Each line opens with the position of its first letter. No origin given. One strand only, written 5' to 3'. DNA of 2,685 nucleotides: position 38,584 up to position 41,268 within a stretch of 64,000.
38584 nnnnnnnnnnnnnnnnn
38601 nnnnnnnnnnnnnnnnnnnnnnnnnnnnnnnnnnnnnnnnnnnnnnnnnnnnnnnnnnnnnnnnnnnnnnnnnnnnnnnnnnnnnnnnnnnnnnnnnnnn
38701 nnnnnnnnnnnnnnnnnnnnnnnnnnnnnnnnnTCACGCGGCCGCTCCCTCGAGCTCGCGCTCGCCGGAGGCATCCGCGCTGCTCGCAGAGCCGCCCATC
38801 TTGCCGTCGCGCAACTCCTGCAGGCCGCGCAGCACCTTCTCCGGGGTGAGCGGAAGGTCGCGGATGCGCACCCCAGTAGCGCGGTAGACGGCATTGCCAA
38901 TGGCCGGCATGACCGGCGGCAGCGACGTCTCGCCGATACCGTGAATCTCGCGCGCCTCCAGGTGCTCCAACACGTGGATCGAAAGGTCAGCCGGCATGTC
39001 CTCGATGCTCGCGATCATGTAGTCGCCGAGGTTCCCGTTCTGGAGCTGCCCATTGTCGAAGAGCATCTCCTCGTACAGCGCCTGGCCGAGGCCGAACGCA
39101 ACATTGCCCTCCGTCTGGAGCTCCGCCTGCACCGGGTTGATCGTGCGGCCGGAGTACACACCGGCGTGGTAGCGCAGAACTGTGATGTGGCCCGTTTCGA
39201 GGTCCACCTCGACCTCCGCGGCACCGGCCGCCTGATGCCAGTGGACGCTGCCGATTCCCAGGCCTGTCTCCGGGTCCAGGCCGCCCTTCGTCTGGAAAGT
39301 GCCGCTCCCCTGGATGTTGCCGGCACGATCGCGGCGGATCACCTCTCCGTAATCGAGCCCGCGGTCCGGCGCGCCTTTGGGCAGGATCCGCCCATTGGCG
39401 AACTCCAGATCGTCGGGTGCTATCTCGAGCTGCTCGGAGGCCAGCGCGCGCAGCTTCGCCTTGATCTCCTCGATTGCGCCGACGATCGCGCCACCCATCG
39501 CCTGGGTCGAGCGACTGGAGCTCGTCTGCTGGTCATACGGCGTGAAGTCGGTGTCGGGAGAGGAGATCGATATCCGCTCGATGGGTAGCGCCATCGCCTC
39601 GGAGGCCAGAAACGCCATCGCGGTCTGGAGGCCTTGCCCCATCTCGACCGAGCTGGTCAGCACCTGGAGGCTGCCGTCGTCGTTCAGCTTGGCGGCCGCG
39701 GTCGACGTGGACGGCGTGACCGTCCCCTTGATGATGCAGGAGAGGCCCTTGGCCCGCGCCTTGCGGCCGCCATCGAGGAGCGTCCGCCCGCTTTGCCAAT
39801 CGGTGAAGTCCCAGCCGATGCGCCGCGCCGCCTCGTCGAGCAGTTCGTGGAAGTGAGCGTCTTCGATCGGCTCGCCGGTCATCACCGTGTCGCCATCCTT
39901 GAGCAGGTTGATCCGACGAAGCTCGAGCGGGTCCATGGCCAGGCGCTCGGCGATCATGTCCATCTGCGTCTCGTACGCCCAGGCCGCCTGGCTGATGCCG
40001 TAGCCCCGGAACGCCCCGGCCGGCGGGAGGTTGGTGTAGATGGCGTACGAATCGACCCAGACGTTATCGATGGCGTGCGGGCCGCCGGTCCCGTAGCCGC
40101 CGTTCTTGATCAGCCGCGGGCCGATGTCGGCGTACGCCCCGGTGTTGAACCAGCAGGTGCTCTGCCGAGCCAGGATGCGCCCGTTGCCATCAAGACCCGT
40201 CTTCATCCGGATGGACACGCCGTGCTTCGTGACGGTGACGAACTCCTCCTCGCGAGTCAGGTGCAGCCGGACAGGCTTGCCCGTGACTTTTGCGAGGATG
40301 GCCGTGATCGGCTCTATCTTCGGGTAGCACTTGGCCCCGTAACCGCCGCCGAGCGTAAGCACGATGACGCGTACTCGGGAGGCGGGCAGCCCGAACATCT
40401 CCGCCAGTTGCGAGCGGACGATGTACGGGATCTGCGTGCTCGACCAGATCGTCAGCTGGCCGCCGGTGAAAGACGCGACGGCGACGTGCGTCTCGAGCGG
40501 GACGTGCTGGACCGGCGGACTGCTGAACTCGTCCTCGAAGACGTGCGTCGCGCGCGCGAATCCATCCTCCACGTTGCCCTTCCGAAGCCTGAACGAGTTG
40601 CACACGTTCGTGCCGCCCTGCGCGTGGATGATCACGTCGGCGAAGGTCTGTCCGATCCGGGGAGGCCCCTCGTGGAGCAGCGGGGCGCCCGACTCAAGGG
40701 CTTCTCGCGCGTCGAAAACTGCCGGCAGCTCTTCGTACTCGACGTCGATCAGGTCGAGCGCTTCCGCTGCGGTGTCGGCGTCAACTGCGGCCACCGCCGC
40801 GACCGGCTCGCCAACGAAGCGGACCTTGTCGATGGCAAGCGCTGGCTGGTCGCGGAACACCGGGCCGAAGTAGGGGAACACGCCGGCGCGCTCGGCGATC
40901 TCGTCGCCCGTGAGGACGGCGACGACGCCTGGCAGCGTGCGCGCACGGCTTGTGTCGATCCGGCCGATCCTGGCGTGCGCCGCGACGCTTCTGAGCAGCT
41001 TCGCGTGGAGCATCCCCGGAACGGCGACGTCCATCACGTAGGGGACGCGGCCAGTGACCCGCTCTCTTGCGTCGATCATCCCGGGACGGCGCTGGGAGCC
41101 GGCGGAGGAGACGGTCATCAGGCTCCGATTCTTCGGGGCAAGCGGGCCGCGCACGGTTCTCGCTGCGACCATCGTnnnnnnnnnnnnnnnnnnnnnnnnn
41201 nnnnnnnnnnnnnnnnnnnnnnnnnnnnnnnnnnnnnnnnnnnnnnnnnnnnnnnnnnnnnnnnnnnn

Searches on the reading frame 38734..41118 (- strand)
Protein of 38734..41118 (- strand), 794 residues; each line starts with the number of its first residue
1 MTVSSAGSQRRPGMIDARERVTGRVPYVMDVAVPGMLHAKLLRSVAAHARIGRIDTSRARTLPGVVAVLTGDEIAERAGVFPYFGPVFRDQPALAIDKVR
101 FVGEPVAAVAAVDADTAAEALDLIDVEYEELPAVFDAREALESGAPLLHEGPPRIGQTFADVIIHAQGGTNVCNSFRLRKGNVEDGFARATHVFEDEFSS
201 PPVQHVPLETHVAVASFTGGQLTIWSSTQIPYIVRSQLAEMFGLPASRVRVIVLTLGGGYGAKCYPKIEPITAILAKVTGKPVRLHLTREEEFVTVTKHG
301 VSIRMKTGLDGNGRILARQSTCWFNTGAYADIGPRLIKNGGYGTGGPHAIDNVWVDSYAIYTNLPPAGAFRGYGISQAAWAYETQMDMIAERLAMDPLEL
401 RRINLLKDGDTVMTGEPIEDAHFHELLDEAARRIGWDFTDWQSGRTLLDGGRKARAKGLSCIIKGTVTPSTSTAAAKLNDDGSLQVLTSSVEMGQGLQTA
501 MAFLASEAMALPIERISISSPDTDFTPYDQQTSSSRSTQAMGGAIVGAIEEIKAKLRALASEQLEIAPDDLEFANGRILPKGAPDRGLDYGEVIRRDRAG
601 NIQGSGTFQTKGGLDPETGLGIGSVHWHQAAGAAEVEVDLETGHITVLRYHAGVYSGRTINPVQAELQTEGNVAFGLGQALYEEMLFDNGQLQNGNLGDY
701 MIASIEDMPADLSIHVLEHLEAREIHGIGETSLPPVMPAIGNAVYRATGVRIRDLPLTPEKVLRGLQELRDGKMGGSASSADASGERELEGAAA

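Call 14: search_solved_structures(query=window:38734-41118:-, max_evalue=1e-20)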
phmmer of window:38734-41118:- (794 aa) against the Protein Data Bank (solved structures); distinct sequences matched with E-value up to 1e-20: 41.
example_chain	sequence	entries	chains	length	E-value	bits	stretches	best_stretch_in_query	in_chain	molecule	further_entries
1rm6_A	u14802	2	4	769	5.9e-110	371.8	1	11-764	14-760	4-hydroxybenzoyl-CoA reductase alpha subunit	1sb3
8uem_A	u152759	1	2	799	1.4e-78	268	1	21-767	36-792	Carbon monoxide dehydrogenase (Large chain), CoxL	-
1t3q_B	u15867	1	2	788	6.1e-76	259.3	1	20-768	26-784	quinoline 2-oxidoreductase large subunit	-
7dqx_A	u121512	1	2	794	2.7e-75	257.2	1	18-769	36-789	6-hydroxypseudooxynicotine dehydrogenase complex subunit gamma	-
3hrd_A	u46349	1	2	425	2.6e-71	244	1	14-430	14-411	Nicotinate dehydrogenase large molybdopterin subunit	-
1zxi_B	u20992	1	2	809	6.2e-63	216.3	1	21-407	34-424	Carbon monoxide dehydrogenase large chain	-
1n5w_B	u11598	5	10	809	8.5e-63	215.9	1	21-407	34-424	Carbon monoxide dehydrogenase large chain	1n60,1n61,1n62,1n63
1ffu_B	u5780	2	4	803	1.1e-60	208.9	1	16-768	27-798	CUTL, MOLYBDOPROTEIN OF CARBON MONOXIDE DEHYDROGENASE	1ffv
1sij_A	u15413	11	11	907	2.3e-59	204.5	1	18-767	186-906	Aldehyde oxidoreductase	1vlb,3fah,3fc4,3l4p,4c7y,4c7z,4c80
3sr6_C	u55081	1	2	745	2e-54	188.2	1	175-736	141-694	Xanthine dehydrogenase/oxidase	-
3etr_C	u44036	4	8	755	2.2e-54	188.1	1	175-736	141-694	Xanthine dehydrogenase/oxidase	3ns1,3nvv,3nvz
3nrz_C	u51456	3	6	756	2.2e-54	188.1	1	175-736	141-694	Xanthine dehydrogenase/oxidase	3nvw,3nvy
1fiq_C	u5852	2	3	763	2.2e-54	188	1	175-736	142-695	XANTHINE OXIDASE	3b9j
3eub_C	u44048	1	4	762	2.3e-54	188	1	175-736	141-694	Xanthine dehydrogenase/oxidase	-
4zoh_A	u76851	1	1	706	6.3e-54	186.5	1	18-761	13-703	Putative oxidoreductase molybdopterin-binding subunit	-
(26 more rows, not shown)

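Call 21: find_homologous_proteins(query=window:38734-41118:-, max_evalue=1e-50)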
Query window:38734-41118:- (794 aa): 7613 proteins with E <= 1e-50 among 8000 candidates; the best 120 are listed.
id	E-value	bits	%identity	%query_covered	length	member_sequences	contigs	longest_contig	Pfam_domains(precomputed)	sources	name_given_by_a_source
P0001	0.0e+0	1782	100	100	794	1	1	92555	PF02738.24,PF20256.4,PF01315.28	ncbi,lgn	ncbi:MAG: xanthine dehydrogenase family protein molybdopterin-binding subunit [Chloroflexota bacteri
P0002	0.0e+0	1538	88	97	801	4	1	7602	PF02738.24,PF20256.4,PF01315.28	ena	-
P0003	0.0e+0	1521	85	98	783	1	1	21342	PF02738.24,PF20256.4,PF01315.28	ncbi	ncbi:MAG: xanthine dehydrogenase family protein molybdopterin-binding subunit [Candidatus Limnocylin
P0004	0.0e+0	1470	83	99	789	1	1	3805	PF02738.24,PF20256.4,PF01315.28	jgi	jgi:CO/xanthine dehydrogenase Mo-binding subunit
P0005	0.0e+0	1456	82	97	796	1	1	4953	PF02738.24,PF20256.4,PF01315.28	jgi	jgi:CO/xanthine dehydrogenase Mo-binding subunit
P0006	0.0e+0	1449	82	98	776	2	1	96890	PF02738.24,PF20256.4,PF01315.28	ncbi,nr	ncbi:MAG: hypothetical protein QOH61_1428 [Chloroflexota bacterium]|nr:hypothetical protein [Chlorof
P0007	0.0e+0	1435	82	97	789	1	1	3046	PF02738.24,PF20256.4,PF01315.28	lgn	-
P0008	0.0e+0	1329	75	98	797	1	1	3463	PF02738.24,PF20256.4,PF01315.28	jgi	jgi:CO/xanthine dehydrogenase Mo-binding subunit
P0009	0.0e+0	1270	71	98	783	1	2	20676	PF02738.24,PF20256.4,PF01315.28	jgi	jgi:CO/xanthine dehydrogenase Mo-binding subunit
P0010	0.0e+0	1269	71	99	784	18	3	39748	PF02738.24,PF20256.4,PF01315.28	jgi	jgi:CO/xanthine dehydrogenase Mo-binding subunit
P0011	0.0e+0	1266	72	97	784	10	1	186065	PF02738.24,PF20256.4,PF01315.28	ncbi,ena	-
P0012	0.0e+0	1265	72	96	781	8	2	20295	PF02738.24,PF20256.4,PF01315.28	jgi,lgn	-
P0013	0.0e+0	1262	71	97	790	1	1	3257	PF02738.24,PF20256.4,PF01315.28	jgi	jgi:CO/xanthine dehydrogenase Mo-binding subunit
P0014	0.0e+0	1257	71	98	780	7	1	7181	PF02738.24,PF20256.4,PF01315.28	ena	-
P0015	0.0e+0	1255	72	97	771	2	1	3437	PF02738.24,PF20256.4,PF01315.28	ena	-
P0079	0.0e+0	1215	71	95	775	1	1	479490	PF02738.24,PF20256.4,PF01315.28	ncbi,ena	-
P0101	0.0e+0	1192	68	96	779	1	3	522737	PF02738.24,PF20256.4,PF01315.28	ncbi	-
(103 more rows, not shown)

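Call 22: find_encoding_contigs(protein=P0079, flank=10000, max_places=2)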
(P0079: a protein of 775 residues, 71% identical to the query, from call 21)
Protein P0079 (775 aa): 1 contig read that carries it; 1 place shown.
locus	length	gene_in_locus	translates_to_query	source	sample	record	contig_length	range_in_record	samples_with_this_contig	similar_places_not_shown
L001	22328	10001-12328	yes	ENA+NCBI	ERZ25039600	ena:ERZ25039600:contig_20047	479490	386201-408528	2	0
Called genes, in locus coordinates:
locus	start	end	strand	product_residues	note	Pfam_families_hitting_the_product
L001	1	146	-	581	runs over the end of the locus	PF02776:TPP_enzyme_N, PF00205:TPP_enzyme_M (faint), PF02775:TPP_enzyme_C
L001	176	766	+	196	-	PF13085:Fer2_3 (weak), PF00111:Fer2 (weak), PF01799:Fer2_2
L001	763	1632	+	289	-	PF00941:FAD_binding_5, PF03450:CO_deh_flav_C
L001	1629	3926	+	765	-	PF01315:Ald_Xan_dh_C, PF02738:MoCoBD_1, PF20256:MoCoBD_2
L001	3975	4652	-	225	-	PF02441:Flavoprotein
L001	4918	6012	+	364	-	PF01547:SBP_bac_1 (weak), PF13343:SBP_bac_6 (weak)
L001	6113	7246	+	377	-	PF00005:ABC_tran, PF13304:AAA_21 (faint), PF08402:TOBE_2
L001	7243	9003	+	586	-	PF00528:BPD_transp_1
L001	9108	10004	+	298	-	PF00941:FAD_binding_5, PF03450:CO_deh_flav_C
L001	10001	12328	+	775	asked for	PF01315:Ald_Xan_dh_C, PF02738:MoCoBD_1, PF20256:MoCoBD_2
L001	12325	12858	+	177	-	PF00111:Fer2 (weak), PF01799:Fer2_2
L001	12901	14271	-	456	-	PF00083:Sugar_tr (faint), PF07690:MFS_1, PF12832:MFS_1_like (weak), PF07690:MFS_1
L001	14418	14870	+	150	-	PF10604:Polyketide_cyc2, PF03364:Polyketide_cyc (weak), PF06240:COXG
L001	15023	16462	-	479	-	PF01979:Amidohydro_1, PF07969:Amidohydro_3 (weak), PF12890:DHOase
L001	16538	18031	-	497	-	PF20695:UbiD_N (weak), PF01977:UbiD, PF20696:UbiD_C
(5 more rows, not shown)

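Call 23: find_encoding_contigs(protein=P0101, flank=10000, max_places=2)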
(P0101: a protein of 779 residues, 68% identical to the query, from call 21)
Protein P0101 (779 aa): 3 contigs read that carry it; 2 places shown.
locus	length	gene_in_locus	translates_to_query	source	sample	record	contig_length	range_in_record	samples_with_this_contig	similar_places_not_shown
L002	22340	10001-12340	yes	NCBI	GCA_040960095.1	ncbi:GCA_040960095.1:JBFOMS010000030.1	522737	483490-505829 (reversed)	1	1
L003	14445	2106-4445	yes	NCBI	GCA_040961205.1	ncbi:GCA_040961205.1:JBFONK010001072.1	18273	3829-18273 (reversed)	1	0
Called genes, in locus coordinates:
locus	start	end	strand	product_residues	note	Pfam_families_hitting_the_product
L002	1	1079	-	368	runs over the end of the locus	-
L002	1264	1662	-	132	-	-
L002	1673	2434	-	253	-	PF00392:GntR, PF07729:FCD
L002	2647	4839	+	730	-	PF01315:Ald_Xan_dh_C, PF02738:MoCoBD_1, PF20256:MoCoBD_2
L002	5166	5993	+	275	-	PF00005:ABC_tran, PF13304:AAA_21 (faint)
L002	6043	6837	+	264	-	PF00528:BPD_transp_1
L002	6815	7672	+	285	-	PF00528:BPD_transp_1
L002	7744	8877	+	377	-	-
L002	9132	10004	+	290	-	PF00941:FAD_binding_5, PF03450:CO_deh_flav_C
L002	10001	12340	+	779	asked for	PF01315:Ald_Xan_dh_C, PF02738:MoCoBD_1, PF20256:MoCoBD_2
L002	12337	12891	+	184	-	PF00111:Fer2, PF13085:Fer2_3 (weak), PF01799:Fer2_2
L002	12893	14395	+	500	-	PF20695:UbiD_N, PF01977:UbiD, PF20696:UbiD_C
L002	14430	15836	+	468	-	PF01979:Amidohydro_1, PF07969:Amidohydro_3 (weak), PF12890:DHOase, PF07969:Amidohydro_3 (weak)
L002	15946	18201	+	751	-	PF01315:Ald_Xan_dh_C, PF02738:MoCoBD_1, PF20256:MoCoBD_2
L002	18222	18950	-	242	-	PF00596:Aldolase_II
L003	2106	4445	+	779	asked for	PF01315:Ald_Xan_dh_C, PF02738:MoCoBD_1, PF20256:MoCoBD_2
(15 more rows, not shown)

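Call 24: find_encoding_contigs(protein=P0006, flank=10000, max_places=1)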
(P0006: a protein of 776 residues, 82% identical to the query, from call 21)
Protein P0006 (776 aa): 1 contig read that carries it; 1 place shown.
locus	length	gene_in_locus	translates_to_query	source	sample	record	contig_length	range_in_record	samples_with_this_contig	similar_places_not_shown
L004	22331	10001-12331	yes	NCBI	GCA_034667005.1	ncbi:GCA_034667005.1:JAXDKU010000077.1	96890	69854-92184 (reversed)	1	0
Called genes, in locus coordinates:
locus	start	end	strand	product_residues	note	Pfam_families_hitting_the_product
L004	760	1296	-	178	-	PF00156:Pribosyltran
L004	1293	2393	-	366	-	PF01180:DHO_dh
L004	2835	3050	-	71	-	PF01361:Tautomerase, PF14552:Tautomerase_2 (weak)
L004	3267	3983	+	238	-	PF00392:GntR, PF07729:FCD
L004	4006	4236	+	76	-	-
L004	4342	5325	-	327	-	PF07883:Cupin_2, PF02311:AraC_binding (faint), PF07883:Cupin_2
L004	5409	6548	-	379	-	PF13379:NMT1_2, PF09084:NMT1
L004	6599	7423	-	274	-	PF00528:BPD_transp_1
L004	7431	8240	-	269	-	PF00005:ABC_tran, PF13304:AAA_21 (faint)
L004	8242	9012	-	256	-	PF00528:BPD_transp_1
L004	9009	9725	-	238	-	PF00857:Isochorismatase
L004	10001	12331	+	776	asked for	PF01315:Ald_Xan_dh_C, PF02738:MoCoBD_1, PF20256:MoCoBD_2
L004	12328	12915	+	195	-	PF00111:Fer2 (weak), PF13085:Fer2_3 (faint), PF01799:Fer2_2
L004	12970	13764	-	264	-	PF00392:GntR, PF07729:FCD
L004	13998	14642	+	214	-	PF00857:Isochorismatase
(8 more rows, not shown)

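Call 25: find_encoding_contigs(protein=P0003, flank=10000, max_places=1)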
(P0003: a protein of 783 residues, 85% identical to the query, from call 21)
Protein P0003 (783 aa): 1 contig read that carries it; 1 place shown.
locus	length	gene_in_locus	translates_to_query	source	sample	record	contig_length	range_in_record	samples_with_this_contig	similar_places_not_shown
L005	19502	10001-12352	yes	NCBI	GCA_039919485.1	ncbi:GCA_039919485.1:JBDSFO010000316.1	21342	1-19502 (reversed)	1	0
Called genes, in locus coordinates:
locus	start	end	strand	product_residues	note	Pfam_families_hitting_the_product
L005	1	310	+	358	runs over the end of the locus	PF06224:AlkZ-like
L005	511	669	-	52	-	-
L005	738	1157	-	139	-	-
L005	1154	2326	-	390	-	PF05762:VWA_CoxE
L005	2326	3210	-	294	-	PF13191:AAA_16 (faint), PF00004:AAA, PF05496:RuvB_N (faint), PF07726:AAA_3 (faint), PF07728:AAA_5, PF13401:AAA_22 (weak)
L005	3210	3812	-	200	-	PF02441:Flavoprotein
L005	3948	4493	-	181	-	PF00156:Pribosyltran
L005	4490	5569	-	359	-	PF01180:DHO_dh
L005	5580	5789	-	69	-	PF01361:Tautomerase, PF14552:Tautomerase_2 (weak)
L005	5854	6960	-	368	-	PF00890:FAD_binding_2, PF01266:DAO, PF01494:FAD_binding_3 (faint), PF07992:Pyr_redox_2 (faint), PF13450:NAD_binding_8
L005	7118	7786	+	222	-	PF00392:GntR, PF07729:FCD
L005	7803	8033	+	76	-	-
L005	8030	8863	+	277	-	PF00561:Abhydrolase_1, PF12146:Hydrolase_4, PF12697:Abhydrolase_6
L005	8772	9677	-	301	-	PF12146:Hydrolase_4 (weak), PF00561:Abhydrolase_1, PF12697:Abhydrolase_6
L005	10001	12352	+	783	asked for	PF01315:Ald_Xan_dh_C, PF02738:MoCoBD_1, PF20256:MoCoBD_2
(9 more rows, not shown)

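Call 45: search_protein_families(library=ncbifam, proteins=[window:38734-41118:-], max_evalue=1e-10)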
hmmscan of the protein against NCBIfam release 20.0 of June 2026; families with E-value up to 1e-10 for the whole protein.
window:38734-41118:- (794 aa): 13 families
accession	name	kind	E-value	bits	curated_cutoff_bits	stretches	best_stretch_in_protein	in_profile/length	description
TIGR03194.1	4hydrxCoA_A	equivalog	1e-161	540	994.55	1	14-765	3-745/746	4-hydroxybenzoyl-CoA reductase subunit alpha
NF043082.1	XdhA_XDHase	equivalog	7.4e-144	480.7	780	1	15-768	8-754/758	xanthine dehydrogenase subunit XdhA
NF007426.0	PRK09970.1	equivalog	2.4e-138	462.4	916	1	15-767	13-756/761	xanthine dehydrogenase molybdenum-binding subunit XdhA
TIGR03196.1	pucD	equivalog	3.3e-122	409.3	783.65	1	10-762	8-754/763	xanthine dehydrogenase subunit D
NF041018.1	glyceraldDH_alpha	equivalog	1.5e-114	384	790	1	18-763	13-741/741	glyceraldehyde dehydrogenase subunit alpha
TIGR03311.1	Se_dep_XDH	equivalog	6.7e-101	338.7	830.45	1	15-565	169-687/848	selenium-dependent xanthine dehydrogenase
NF045668.1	pterin_aldehy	equivalog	4.1e-92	309.7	1100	2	17-554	184-716/905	molybdopterin-dependent aldehyde oxidoreductase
NF040766.1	CODH_aero_grp5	exception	4.3e-92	309.6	950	2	20-593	17-590/785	aerobic carbon-monoxide dehydrogenase large subunit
TIGR03313.1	Se_sel_red_Mo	hypoth_equivalog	1.6e-90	304.1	1101.9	1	14-767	174-950/951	molybdopterin-dependent oxidoreductase Mo/Fe-S-binding subunit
TIGR02965.1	xanthine_xdhB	equivalog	7.8e-89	298.8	849.5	1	17-770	10-758/758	xanthine dehydrogenase molybdopterin binding subunit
TIGR02416.1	CO_dehy_Mo_lg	equivalog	3.7e-84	283.3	991.15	2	21-409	6-398/770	aerobic carbon-monoxide dehydrogenase large subunit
NF041671.1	peri_hyde_PaoC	equivalog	1.9e-78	264.6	1180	1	15-768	25-733/735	aldehyde oxidoreductase molybdenum-binding subunit PaoC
TIGR02969.1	mam_aldehyde_ox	subfamily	9.5e-45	152.5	1912.3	1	177-721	714-1249/1330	aldehyde oxidase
